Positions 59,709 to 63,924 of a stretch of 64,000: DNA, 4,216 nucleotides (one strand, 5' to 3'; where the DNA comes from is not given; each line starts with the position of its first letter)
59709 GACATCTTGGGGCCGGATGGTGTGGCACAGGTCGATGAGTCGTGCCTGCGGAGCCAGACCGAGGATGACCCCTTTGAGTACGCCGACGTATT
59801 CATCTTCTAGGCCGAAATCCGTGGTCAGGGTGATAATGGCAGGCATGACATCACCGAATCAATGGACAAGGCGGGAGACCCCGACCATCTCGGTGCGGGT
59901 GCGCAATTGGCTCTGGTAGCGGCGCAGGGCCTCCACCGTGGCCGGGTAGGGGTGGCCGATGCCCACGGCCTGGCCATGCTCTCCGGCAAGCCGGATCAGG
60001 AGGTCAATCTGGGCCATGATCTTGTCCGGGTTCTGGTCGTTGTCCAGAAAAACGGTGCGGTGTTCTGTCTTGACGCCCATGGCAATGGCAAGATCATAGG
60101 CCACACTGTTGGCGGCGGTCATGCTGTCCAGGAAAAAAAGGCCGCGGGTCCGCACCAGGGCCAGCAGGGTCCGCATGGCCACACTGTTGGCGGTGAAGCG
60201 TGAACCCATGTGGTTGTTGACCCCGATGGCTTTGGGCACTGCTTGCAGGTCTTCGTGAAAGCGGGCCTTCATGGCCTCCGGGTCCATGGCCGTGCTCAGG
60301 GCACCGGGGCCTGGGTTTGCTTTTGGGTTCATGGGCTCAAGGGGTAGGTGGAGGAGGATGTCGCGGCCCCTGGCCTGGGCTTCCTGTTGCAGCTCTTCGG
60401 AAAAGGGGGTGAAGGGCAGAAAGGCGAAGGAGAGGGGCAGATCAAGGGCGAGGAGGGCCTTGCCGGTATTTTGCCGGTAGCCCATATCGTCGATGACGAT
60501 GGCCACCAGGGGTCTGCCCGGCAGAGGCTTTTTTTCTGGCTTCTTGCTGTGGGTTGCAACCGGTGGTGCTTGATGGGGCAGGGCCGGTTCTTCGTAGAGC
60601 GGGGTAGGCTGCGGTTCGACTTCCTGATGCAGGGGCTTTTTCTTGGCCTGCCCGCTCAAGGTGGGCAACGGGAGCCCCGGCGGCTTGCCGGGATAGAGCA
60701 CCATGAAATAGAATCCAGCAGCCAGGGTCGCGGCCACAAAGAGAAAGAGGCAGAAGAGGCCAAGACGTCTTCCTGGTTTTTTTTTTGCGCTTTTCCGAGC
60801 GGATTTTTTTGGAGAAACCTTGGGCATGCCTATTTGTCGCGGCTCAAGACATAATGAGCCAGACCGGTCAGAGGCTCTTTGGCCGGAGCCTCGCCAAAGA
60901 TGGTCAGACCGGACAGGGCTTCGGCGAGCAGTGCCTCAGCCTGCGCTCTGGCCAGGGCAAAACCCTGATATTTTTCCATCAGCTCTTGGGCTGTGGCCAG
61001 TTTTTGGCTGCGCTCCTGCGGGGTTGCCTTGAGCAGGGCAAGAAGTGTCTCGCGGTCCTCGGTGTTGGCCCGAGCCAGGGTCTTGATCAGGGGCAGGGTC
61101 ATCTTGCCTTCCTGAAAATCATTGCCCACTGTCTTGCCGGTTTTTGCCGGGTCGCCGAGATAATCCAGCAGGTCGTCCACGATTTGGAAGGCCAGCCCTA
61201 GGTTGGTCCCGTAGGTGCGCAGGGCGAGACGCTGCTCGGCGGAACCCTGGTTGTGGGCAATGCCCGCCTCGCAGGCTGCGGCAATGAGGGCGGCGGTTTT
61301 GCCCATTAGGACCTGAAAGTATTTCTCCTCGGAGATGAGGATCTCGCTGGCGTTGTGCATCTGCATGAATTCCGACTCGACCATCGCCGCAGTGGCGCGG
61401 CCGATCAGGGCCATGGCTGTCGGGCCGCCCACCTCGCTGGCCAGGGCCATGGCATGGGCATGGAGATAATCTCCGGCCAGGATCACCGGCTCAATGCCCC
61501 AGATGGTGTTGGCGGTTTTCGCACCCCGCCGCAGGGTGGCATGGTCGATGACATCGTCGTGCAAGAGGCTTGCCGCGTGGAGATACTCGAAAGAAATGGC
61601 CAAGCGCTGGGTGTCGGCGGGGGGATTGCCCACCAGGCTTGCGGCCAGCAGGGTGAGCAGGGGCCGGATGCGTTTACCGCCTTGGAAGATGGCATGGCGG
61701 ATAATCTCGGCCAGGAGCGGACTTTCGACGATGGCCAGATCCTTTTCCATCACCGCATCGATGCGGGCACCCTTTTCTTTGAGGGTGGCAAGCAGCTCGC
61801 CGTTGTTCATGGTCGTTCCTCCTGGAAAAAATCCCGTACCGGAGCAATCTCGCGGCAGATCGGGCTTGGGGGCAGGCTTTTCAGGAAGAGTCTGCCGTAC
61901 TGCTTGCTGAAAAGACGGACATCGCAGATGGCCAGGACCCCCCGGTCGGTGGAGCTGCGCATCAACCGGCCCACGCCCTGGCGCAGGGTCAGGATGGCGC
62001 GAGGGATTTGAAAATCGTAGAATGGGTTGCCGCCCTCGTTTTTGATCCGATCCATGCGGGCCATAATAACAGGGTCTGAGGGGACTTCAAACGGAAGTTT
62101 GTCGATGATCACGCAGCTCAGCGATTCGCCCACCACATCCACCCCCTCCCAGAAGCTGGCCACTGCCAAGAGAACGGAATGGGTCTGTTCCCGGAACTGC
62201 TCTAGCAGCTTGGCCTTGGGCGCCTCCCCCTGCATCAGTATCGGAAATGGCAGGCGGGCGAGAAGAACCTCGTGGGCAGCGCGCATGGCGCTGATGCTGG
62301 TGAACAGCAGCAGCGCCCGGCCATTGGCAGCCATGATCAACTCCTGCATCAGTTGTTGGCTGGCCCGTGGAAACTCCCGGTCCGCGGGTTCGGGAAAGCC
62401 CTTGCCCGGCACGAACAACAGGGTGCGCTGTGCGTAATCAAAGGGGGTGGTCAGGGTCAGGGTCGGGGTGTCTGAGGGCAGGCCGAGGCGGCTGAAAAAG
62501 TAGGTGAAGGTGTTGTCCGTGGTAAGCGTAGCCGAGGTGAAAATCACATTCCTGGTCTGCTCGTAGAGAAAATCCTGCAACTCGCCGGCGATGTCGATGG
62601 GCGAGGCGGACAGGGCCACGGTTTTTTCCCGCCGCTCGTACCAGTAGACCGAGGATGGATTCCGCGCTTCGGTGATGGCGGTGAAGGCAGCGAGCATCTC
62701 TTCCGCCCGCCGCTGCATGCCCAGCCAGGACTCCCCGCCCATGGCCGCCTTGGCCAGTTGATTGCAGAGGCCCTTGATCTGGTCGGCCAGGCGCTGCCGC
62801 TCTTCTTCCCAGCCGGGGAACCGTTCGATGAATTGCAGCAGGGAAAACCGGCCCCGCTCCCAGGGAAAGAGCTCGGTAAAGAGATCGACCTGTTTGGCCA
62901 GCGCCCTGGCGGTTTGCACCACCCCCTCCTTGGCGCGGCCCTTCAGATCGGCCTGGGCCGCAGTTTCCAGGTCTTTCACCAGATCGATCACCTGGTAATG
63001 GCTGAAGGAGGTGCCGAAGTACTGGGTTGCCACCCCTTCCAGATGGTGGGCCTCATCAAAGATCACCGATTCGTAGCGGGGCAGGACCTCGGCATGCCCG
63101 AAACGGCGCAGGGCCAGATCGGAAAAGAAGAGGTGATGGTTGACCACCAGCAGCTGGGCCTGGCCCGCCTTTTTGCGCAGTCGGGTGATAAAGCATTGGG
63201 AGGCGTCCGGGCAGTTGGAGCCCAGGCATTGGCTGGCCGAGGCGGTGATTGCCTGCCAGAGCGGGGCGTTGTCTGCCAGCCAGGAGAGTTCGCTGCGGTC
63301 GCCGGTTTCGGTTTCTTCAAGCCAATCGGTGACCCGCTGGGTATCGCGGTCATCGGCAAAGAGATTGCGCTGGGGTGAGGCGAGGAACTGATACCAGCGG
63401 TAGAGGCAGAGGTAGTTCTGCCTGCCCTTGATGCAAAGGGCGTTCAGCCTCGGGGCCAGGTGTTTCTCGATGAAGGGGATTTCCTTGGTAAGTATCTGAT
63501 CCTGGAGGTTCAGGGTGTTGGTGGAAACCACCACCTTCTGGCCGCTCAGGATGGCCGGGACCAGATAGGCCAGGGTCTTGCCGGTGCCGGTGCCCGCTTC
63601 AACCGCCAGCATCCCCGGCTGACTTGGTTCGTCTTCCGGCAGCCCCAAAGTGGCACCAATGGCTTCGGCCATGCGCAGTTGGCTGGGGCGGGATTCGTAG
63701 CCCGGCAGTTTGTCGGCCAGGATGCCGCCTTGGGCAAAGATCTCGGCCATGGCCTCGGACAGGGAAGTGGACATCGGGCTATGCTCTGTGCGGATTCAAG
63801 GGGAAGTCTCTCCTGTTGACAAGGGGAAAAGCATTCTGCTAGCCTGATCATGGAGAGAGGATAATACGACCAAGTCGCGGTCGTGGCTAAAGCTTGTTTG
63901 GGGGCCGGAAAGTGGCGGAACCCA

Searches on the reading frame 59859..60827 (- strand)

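Call 68: search_protein_families(library=pfam, proteins=[window:59859-60827:-], max_evalue=0.0001)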
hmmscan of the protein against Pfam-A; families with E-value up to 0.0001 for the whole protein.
window:59859-60827:- (322 aa): 1 family
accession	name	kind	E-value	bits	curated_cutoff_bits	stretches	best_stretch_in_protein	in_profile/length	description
PF04748.18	Polysacc_deac_2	-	1.4e-75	253.5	27.5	1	110-321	1-212/212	Divergent polysaccharide deacetylase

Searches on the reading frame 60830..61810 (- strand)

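Call 68: search_protein_families(library=pfam, proteins=[window:60830-61810:-], max_evalue=0.0001)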
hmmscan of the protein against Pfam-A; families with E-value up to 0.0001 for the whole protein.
window:60830-61810:- (326 aa): 1 family
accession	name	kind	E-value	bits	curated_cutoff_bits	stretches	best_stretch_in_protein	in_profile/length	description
PF00348.22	polyprenyl_synt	-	5e-69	232.7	27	1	31-275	2-248/251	Polyprenyl synthetase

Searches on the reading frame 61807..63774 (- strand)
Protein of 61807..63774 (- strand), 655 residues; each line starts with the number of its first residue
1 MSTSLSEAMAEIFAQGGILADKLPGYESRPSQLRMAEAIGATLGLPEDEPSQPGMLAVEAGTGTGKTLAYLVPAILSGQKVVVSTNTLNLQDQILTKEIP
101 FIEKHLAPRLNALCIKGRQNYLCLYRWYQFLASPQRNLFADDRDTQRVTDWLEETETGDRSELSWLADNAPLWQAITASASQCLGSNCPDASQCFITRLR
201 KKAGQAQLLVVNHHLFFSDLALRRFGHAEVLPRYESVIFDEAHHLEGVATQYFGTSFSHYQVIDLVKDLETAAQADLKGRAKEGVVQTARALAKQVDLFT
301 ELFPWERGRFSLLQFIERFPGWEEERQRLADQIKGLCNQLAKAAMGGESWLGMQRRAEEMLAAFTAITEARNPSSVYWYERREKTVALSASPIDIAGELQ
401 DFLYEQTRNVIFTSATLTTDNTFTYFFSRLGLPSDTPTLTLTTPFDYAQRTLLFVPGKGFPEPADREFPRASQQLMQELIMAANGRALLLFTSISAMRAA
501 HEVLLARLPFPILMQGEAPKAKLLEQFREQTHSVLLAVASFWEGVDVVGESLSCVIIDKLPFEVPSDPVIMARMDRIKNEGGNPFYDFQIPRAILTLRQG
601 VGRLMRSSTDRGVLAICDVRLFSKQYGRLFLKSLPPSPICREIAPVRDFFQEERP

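Call 68: search_protein_families(library=pfam, proteins=[window:61807-63774:-], max_evalue=0.0001)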
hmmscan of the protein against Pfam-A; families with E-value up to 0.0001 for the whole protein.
window:61807-63774:- (655 aa): 2 families
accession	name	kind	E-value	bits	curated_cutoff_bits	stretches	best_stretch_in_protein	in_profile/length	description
PF13307.12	Helicase_C_2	-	6.8e-45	153.6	25.3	1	477-636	2-169/170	Helicase C-terminal domain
PF00270.35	DEAD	-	1.8e-09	38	26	1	56-113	17-78/167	DEAD/DEAH box helicase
